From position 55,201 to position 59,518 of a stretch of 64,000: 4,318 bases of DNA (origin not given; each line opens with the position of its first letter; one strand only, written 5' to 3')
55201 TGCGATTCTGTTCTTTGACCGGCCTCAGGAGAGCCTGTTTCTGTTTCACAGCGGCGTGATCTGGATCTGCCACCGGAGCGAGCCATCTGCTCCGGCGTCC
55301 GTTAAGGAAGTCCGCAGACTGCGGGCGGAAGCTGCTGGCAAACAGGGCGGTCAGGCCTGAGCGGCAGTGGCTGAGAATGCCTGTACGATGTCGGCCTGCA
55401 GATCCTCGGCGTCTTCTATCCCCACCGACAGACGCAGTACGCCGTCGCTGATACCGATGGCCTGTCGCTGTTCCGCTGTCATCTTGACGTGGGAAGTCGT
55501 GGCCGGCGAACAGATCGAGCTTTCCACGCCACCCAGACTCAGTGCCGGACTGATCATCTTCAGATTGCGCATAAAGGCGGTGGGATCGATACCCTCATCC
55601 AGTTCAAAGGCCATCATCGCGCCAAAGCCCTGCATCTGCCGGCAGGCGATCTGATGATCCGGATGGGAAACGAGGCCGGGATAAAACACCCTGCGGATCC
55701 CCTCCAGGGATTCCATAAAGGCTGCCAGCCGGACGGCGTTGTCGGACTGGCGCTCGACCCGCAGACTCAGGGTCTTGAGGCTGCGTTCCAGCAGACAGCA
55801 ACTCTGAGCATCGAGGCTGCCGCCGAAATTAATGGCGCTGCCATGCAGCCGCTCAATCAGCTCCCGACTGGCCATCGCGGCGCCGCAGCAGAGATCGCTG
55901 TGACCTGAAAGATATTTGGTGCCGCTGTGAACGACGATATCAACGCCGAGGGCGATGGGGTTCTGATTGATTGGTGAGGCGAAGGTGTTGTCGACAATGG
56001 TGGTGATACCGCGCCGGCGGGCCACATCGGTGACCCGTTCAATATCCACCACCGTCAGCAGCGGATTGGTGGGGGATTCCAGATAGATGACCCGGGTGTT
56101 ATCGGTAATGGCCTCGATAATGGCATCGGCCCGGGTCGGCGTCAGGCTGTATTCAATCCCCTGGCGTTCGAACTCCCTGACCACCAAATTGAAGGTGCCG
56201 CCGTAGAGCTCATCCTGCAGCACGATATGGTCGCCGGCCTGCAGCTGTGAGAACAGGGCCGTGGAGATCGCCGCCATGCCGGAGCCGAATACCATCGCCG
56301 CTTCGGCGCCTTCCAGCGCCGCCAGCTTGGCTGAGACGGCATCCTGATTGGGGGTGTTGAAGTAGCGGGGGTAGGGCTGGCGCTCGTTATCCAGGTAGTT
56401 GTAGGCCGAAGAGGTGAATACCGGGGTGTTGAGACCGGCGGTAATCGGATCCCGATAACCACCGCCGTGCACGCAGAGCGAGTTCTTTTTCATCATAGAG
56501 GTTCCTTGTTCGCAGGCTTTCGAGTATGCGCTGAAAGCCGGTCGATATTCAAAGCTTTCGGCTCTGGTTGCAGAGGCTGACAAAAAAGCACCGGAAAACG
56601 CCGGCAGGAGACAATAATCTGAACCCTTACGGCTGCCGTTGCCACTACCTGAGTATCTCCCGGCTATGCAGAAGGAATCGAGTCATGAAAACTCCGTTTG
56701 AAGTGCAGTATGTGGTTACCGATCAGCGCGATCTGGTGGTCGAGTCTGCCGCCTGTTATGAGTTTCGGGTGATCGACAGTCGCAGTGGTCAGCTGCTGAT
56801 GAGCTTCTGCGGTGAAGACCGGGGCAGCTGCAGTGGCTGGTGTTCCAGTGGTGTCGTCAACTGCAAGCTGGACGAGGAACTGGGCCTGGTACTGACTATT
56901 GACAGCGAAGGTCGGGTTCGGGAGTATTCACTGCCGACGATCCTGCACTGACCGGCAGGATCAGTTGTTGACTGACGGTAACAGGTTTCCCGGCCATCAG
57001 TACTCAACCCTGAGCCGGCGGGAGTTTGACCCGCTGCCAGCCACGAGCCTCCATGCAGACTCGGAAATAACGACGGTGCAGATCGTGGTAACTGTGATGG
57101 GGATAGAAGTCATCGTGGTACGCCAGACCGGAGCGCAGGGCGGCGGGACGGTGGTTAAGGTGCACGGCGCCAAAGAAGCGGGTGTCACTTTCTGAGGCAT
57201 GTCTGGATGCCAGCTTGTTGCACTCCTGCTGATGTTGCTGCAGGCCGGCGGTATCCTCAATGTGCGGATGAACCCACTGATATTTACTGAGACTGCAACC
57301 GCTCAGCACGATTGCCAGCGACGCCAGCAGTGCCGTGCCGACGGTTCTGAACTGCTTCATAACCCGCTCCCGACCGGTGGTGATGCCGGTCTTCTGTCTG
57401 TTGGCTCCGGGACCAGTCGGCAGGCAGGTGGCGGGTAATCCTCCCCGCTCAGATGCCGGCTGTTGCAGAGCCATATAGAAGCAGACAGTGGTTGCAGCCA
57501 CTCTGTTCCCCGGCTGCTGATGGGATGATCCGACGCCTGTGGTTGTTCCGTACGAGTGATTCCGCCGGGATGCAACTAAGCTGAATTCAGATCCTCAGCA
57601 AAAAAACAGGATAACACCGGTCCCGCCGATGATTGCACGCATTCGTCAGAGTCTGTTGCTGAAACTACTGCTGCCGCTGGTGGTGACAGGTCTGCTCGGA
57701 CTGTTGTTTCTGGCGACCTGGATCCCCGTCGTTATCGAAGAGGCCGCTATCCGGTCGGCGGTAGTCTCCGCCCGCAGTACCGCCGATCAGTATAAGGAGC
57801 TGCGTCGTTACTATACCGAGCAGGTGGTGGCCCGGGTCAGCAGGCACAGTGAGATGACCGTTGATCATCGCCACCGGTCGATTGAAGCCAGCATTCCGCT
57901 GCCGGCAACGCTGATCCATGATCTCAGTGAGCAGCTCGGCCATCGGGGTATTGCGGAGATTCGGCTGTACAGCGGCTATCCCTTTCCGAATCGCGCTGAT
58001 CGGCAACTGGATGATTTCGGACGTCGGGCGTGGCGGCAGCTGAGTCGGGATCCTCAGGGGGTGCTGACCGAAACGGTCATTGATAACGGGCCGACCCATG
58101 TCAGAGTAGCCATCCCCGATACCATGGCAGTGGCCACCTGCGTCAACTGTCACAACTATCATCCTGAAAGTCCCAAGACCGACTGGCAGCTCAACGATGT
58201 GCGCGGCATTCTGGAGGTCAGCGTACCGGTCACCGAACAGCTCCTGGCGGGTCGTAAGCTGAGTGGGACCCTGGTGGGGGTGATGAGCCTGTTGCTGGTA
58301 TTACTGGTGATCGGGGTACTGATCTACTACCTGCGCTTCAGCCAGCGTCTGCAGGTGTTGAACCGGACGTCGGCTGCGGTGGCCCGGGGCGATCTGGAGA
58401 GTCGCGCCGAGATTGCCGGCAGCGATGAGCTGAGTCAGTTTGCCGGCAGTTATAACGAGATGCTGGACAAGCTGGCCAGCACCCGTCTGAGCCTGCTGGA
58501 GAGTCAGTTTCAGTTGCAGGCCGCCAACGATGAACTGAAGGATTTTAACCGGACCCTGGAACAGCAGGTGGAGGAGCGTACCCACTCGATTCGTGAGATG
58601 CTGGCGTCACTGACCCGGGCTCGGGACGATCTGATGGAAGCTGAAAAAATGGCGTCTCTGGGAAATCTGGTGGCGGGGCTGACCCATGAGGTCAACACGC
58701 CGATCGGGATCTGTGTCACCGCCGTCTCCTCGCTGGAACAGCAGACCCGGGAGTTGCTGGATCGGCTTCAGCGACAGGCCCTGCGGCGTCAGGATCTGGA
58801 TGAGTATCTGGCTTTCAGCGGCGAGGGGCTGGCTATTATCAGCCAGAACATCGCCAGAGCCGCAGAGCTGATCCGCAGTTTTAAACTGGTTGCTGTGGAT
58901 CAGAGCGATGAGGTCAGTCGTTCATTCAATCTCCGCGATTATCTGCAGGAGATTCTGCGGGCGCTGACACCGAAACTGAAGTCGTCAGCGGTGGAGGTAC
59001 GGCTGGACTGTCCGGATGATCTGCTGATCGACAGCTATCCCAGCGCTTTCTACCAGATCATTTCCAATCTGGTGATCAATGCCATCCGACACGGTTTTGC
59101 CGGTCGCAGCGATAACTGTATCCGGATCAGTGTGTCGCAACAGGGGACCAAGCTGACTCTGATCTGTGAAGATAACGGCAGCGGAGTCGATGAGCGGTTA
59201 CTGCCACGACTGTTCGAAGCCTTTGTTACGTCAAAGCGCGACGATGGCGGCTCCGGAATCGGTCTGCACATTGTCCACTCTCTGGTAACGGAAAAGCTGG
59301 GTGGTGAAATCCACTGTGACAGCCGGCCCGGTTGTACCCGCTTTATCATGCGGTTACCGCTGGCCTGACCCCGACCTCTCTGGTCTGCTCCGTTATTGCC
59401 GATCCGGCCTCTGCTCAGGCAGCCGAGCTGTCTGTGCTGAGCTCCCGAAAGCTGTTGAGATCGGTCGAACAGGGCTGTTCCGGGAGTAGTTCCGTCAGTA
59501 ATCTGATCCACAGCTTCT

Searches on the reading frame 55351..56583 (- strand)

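Call 30: search_protein_families(library=pfam, proteins=[window:55351-56583:-], max_evalue=0.001)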
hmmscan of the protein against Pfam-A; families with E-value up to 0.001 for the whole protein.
window:55351-56583:- (410 aa): 5 families
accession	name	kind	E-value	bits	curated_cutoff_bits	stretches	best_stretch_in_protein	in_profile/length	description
PF01053.26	Cys_Met_Meta_PP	-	2.3e-117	392.2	27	1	35-403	2-380/381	Cys/Met metabolism PLP-dependent enzyme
PF00155.27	Aminotran_1_2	-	9.8e-10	38.6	19.7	1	66-207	30-194/361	Aminotransferase class I and II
PF00266.25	Aminotran_5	-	4.6e-07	29.6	21.5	1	102-294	73-266/371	Aminotransferase class-V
PF06838.17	Met_gamma_lyase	-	4.1e-05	22.7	24.2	1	82-244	59-244/405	Methionine gamma-lyase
PF03841.19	SelA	-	0.00015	21.3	22.8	0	82-294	51-280/367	L-seryl-tRNA selenium transferase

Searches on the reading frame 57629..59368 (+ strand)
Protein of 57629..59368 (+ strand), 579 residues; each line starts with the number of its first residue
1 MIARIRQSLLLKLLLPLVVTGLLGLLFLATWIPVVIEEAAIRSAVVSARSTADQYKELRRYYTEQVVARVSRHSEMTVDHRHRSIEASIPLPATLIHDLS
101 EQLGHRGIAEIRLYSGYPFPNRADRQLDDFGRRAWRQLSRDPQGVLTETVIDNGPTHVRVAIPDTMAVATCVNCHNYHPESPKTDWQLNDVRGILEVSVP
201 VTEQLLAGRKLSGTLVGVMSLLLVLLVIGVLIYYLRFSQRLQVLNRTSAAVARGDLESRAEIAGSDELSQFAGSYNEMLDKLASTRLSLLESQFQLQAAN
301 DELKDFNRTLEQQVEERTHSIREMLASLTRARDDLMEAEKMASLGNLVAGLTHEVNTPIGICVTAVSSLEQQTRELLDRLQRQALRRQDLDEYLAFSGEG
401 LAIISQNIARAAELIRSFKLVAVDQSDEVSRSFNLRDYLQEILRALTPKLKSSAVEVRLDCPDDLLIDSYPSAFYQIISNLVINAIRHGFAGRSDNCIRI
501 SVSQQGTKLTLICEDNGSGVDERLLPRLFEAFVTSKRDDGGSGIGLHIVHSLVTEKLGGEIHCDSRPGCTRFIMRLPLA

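Call 30: search_protein_families(library=pfam, proteins=[window:57629-59368:+], max_evalue=0.001)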
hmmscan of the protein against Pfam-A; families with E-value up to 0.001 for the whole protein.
window:57629-59368:+ (579 aa): 7 families
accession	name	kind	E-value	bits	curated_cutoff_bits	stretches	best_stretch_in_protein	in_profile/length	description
PF02518.31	HATPase_c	-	2.2e-23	83.3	26.4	1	472-578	4-109/111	Histidine kinase-, DNA gyrase B-, and HSP90-like ATPase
PF11845.13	Tll0287-like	-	6.7e-15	56.2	24.1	1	38-200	2-144/144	Tll0287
PF00672.30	HAMP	-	3.6e-08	34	25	1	236-282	5-51/53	HAMP domain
PF13581.12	HATPase_c_2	-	3.8e-08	33.8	27.4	1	481-574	39-125/127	Histidine kinase-like ATPase domain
PF14501.12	HATPase_c_5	-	9.3e-05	22.7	22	1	473-566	5-91/102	GHKL domain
PF00512.31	HisKA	-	0.00031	21.2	26.9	1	344-387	2-50/66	His Kinase A (phospho-acceptor) domain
PF09304.16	Cortex-I_coil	-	0.00055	20.6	60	1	269-344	5-82/107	Cortexillin coiled-coil region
